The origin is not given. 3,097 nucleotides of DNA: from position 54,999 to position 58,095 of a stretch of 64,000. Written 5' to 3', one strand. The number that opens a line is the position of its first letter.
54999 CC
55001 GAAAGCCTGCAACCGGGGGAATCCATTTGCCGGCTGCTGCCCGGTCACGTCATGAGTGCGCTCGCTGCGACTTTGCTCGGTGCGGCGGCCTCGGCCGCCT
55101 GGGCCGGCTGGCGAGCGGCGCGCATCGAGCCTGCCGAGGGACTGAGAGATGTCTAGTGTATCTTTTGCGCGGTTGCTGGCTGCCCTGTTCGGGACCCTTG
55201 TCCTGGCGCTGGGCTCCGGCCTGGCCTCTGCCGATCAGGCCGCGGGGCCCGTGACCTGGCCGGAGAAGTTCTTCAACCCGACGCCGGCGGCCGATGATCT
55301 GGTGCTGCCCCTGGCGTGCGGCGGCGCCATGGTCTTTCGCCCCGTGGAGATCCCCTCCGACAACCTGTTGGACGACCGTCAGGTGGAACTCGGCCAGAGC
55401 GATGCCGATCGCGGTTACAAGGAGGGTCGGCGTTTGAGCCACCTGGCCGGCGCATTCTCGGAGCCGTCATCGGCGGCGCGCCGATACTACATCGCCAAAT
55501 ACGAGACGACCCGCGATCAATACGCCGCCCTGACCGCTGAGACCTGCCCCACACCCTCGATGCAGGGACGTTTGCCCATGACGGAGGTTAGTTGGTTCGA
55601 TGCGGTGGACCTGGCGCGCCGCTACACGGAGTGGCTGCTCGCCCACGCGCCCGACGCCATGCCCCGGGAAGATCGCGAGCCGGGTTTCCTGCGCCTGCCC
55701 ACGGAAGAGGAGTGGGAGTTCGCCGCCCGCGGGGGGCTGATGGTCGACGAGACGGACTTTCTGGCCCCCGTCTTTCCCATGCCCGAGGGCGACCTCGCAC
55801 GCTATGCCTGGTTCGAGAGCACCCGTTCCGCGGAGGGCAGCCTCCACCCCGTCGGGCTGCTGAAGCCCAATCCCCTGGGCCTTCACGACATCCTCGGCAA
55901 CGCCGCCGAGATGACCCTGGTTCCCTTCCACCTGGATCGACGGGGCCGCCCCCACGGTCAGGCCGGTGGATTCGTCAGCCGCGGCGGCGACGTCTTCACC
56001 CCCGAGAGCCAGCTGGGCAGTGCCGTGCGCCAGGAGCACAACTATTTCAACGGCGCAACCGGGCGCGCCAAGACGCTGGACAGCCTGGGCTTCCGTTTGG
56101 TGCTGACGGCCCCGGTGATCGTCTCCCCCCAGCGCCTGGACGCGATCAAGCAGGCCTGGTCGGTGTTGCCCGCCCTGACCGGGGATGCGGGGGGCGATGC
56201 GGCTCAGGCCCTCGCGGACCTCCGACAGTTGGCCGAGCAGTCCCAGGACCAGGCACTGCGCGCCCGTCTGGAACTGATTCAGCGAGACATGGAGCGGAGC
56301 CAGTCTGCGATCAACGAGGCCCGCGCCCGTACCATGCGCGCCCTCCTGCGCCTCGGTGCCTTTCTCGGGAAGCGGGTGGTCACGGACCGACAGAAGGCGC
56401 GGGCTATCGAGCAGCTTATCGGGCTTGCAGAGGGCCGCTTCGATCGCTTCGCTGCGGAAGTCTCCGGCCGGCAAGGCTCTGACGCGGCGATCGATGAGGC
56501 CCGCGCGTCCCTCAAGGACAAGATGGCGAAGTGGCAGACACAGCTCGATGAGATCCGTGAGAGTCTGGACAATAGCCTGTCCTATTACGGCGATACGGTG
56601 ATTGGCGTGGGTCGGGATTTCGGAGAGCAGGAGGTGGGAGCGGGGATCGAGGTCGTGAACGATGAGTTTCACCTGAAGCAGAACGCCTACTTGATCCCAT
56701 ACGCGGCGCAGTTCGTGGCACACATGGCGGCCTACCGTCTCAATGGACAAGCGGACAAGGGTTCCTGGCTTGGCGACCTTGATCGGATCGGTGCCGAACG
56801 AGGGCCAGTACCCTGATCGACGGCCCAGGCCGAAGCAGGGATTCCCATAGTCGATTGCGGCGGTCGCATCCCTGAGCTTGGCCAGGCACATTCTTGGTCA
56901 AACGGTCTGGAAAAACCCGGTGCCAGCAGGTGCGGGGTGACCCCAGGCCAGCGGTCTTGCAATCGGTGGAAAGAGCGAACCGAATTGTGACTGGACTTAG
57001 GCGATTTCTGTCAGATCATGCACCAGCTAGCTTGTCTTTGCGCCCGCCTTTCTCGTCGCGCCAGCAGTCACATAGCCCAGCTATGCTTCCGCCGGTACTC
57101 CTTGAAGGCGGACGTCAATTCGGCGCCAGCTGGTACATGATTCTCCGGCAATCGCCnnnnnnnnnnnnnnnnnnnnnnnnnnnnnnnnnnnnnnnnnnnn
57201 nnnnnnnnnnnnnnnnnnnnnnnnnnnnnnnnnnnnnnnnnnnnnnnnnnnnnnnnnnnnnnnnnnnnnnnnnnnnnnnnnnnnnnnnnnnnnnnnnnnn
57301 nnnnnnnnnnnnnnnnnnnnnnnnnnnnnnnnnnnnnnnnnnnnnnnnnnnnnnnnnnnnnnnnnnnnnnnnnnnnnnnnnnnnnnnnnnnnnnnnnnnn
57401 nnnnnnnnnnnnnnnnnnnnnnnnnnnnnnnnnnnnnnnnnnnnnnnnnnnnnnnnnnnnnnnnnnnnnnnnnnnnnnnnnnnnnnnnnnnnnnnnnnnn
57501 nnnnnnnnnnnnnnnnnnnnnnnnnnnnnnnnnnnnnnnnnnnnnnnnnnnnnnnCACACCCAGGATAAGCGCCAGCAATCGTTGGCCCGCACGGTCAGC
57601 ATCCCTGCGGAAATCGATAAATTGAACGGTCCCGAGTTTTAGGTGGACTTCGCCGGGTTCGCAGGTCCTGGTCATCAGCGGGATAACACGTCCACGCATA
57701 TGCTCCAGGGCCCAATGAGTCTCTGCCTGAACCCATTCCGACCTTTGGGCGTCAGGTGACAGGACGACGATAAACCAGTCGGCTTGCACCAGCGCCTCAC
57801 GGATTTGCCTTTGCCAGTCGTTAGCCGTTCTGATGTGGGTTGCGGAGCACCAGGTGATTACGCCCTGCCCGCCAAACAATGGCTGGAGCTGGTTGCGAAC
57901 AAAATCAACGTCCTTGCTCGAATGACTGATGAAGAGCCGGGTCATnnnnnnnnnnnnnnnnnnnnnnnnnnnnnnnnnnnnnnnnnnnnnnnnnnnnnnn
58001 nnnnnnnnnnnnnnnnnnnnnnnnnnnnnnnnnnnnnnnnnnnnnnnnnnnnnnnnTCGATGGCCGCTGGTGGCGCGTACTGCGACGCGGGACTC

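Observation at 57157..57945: TIR-FHA fusion gene in a lower-GC patch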

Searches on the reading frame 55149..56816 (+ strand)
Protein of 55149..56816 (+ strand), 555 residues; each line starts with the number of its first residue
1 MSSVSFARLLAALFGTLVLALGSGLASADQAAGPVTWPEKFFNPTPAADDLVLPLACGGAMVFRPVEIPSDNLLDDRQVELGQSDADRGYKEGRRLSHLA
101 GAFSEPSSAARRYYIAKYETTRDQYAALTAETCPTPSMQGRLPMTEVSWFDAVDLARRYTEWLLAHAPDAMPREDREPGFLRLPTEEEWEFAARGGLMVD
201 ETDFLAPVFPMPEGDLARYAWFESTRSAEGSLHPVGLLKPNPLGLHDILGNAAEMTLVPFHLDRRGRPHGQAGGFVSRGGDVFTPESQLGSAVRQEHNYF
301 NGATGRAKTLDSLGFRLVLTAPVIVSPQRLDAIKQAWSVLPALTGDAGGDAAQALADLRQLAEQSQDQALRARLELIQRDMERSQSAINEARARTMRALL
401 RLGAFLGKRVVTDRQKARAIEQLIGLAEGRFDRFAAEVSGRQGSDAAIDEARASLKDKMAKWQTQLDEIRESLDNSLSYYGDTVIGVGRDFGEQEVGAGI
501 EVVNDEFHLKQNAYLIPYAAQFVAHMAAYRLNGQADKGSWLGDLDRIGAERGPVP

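Call 6: search_protein_families(library=pfam, proteins=[window:55149-56816:+], max_evalue=0.001)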
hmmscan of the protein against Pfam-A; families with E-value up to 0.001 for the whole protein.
window:55149-56816:+ (555 aa): 1 family
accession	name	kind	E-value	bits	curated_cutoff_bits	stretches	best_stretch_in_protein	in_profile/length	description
PF03781.23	FGE-sulfatase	-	1.1e-25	91.2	23.3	1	111-318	35-254/255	Sulfatase-modifying factor enzyme 1-like domain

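Call 12: search_protein_families(library=ncbifam, proteins=[window:55149-56816:+], max_evalue=0.001)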
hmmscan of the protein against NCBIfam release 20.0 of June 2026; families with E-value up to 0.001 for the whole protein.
window:55149-56816:+ (555 aa): 2 families
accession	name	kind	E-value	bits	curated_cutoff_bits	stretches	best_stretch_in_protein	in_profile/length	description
TIGR03525.2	GldK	equivalog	2.6e-07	30.3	350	1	154-257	228-335/408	T9SS ring complex lipoprotein PorK/GldK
TIGR02171.1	Fb_sc_TIGR02171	subfamily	0.00081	17.5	544.35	0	112-157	72-119/912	TIGR02171 family lipoprotein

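Call 68: list_cluster_members(proteins=[P0001, window:55149-56816:+, window:54017-55156:+])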
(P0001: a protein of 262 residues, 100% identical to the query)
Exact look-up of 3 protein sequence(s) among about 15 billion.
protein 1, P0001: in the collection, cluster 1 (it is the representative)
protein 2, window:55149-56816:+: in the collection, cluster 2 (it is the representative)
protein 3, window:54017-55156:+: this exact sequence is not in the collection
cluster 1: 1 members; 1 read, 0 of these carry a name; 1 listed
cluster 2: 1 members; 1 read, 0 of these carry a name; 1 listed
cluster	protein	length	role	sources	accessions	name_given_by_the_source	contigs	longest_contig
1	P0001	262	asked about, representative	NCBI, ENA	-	-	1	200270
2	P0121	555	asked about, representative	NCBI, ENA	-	-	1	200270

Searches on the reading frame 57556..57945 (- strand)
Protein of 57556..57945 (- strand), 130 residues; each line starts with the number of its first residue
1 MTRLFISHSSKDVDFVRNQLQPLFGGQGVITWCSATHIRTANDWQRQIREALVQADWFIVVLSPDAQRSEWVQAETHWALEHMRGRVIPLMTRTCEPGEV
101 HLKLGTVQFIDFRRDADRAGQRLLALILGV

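Call 55: search_solved_structures(query=window:57556-57945:-, max_evalue=1, show_alignments=4)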
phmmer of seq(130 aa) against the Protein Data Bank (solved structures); distinct sequences matched with E-value up to 1: 23.
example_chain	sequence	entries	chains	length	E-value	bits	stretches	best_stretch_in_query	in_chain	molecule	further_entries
7uxr_A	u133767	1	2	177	3e-05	27.2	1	4-87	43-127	TIR domain protein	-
7uwg_A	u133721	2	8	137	0.00069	22.8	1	4-85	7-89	Molecular chaperone Tir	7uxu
3h16_A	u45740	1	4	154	0.001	22.3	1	4-94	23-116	TIR protein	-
8g83_A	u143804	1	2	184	0.0014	21.8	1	4-85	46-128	NAD(+) hydrolase AbTIR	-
9mud_K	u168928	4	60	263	0.0015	21.7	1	2-91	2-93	Cat1 (CRISPR associated TIR 1) pentagonal filament | Cat1 (CRISPR associated TIR 1) pentagonal filament assembly | Cat1 (CRISPR-associated TIR 1)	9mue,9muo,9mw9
9m0n_A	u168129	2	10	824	0.019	18.2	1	1-77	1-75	Tetratricopeptide repeat protein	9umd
4w8h_A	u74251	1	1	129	0.078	16.2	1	6-97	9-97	Toll-receptor-related 2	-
4w8g_A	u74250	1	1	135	0.089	16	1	6-97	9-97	Toll-receptor-related 2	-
4c7m_A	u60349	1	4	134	0.096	15.9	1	4-77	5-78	Toll/interleukin-1 receptor domain-containing protein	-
1fyv_A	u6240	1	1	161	0.1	15.8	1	4-81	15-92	TOLL-LIKE RECEPTOR 1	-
7nuw_A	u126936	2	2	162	0.1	15.8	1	4-81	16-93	Toll-like receptor 1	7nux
7nt7_A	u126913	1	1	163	0.1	15.8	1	4-81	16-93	Toll-like receptor 1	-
8z92_E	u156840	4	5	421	0.12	15.6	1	3-122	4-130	TIR domain-containing protein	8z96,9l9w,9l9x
8u7b_B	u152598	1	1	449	0.12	15.6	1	3-122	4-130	TIR domain-containing protein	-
8ifk_A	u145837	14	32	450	0.14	15.4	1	3-122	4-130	TIR domain-containing protein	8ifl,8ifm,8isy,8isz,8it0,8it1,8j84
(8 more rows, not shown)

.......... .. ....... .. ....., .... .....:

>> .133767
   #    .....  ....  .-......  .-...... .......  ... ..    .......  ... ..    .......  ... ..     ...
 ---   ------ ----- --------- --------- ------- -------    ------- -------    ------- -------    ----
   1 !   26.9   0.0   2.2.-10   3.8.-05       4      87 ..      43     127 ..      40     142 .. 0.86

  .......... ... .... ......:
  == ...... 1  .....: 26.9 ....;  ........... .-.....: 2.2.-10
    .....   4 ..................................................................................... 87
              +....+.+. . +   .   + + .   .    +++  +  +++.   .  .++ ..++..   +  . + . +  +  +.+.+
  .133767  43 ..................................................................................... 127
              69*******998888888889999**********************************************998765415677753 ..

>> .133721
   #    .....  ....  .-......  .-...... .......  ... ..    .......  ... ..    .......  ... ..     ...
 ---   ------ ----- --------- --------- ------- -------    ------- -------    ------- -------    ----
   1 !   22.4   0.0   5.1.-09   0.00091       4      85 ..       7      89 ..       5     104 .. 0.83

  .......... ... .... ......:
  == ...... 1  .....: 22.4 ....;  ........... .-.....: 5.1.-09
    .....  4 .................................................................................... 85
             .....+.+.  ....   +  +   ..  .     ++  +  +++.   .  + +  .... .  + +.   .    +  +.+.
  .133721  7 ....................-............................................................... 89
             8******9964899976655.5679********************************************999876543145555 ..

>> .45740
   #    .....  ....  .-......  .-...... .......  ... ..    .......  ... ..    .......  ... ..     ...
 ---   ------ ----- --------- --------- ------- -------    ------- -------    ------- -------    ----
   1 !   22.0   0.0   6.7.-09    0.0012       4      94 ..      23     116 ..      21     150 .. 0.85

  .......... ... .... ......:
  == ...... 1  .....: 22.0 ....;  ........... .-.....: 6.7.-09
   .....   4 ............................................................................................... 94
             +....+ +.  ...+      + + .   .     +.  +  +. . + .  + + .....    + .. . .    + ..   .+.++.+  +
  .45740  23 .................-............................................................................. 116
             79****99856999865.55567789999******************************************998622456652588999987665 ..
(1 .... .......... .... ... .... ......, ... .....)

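Call 88: predict_structure(alignment_id=A3)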
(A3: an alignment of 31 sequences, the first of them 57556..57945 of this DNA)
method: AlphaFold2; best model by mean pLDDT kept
length: 130 residues; sequences in the alignment: 31
mean_pLDDT: 84.5   pTM: 0.81
mean pLDDT of the five models: 84.5, 81.6, 81.6, 81.4, 80.0
residues with pLDDT >= 90: 59; 70-90: 55; 50-70: 13; < 50: 3
segments of 3 or more residues with pLDDT < 50: 37-39
pLDDT, mean of each block of 10 residues (from residue 1): 89 91 85 62 65 86 92 89 90 90 81 93 87
secondary structure, 60 per line:
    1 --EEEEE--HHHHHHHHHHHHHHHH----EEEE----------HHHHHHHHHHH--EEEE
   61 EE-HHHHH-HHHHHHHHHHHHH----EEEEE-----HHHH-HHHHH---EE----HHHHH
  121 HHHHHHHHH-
elements in order: E3-7 H10-25 E30-33 H44-54 E57-62 H64-68 H70-82 E87-91 H97-100 H102-106 H116-129

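Call 90: fold_search(model_id=the predicted structure, library=pdb)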
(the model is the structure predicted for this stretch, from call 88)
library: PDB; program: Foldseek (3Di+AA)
matches with E <= 10: 1383; with E <= 0.001: 65
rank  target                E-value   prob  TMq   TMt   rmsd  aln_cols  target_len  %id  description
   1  8isy_B                8.7e-07  1.00  0.82  0.26   2.8       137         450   23  Cryo-EM structure of free-state Crt-SPARTA (released 2023-10-18)
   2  8u72_F                1.3e-06  1.00  0.79  0.27   3.3       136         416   21  Cryo-EM structure of the SPARTA oligomer with guide RNA and target DNA (released 2024-06-12)
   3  4w8h_A                2.0e-06  1.00  0.80  0.82   2.5       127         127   23  Crystal structure of the TIR domain of the Toll-related Receptor TRR-2 from the lower metazoan Hydra magnipapillata (c (released 2015-09-09)
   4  8spo_I                2.4e-06  1.00  0.80  0.31   3.3       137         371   21  Tetramerized activation of MapSPARTA bound with NAD+ (released 2023-08-23)
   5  8qlp_E                2.6e-06  1.00  0.80  0.27   3.3       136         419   18  CryoEM structure of the RNA/DNA bound SPARTA (BabAgo/TIR-APAZ) tetrameric complex (released 2024-01-31)
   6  8oz6_A                2.8e-06  1.00  0.84  0.28   2.8       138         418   22  cryoEM structure of SPARTA complex ligand-free (released 2023-08-16)
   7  8i87_A                3.1e-06  1.00  0.81  0.28   3.2       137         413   21  Cryo-EM structure of TIR-APAZ/Ago-gRNA-DNA complex (released 2023-07-19)
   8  2j67_A                4.3e-06  1.00  0.76  0.71   3.2       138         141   18  The TIR domain of human Toll-Like Receptor 10 (TLR10) (released 2006-09-27)
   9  8fex_A                5.6e-06  1.00  0.81  0.27   3.1       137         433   21  Inactivate state of Maribacter polysiphoniae Argonuate (short pAgo system) (released 2023-08-23)
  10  8i87_C                5.6e-06  1.00  0.80  0.28   3.1       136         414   20  Cryo-EM structure of TIR-APAZ/Ago-gRNA-DNA complex (released 2023-07-19)
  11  7uxu_A                5.6e-06  1.00  0.73  0.71   3.9       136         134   20  CryoEM structure of the TIR domain from AbTir in complex with 3AD (released 2022-09-07)
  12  3h16_B                5.6e-06  1.00  0.70  0.67   4.0       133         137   25  Crystal structure of a bacteria TIR domain, PdTIR from Paracoccus denitrificans (released 2009-06-16)
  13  8i87_G                6.0e-06  1.00  0.80  0.28   3.4       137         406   21  Cryo-EM structure of TIR-APAZ/Ago-gRNA-DNA complex (released 2023-07-19)
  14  8ifl_A                6.0e-06  1.00  0.79  0.27   3.4       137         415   21  Cryo-EM structure of tetrameric SPARTA gRNA-ssDNA target complex in state 1 (released 2024-01-17)
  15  8spo_E                6.3e-06  1.00  0.82  0.30   3.2       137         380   20  Tetramerized activation of MapSPARTA bound with NAD+ (released 2023-08-23)
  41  8g83_A                4.4e-05  1.00  0.67  0.64   4.4       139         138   24  Structure of NAD+ consuming protein Acinetobacter baumannii TIR domain (released 2023-10-11)
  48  7uwg_C                9.4e-05  1.00  0.66  0.64   4.3       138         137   23  The crystal structure of the TIR domain-containing protein from Acinetobacter baumannii (AbTir) (released 2022-09-07)
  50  8g83_B                1.1e-04  1.00  0.63  0.60   4.5       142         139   21  Structure of NAD+ consuming protein Acinetobacter baumannii TIR domain (released 2023-10-11)
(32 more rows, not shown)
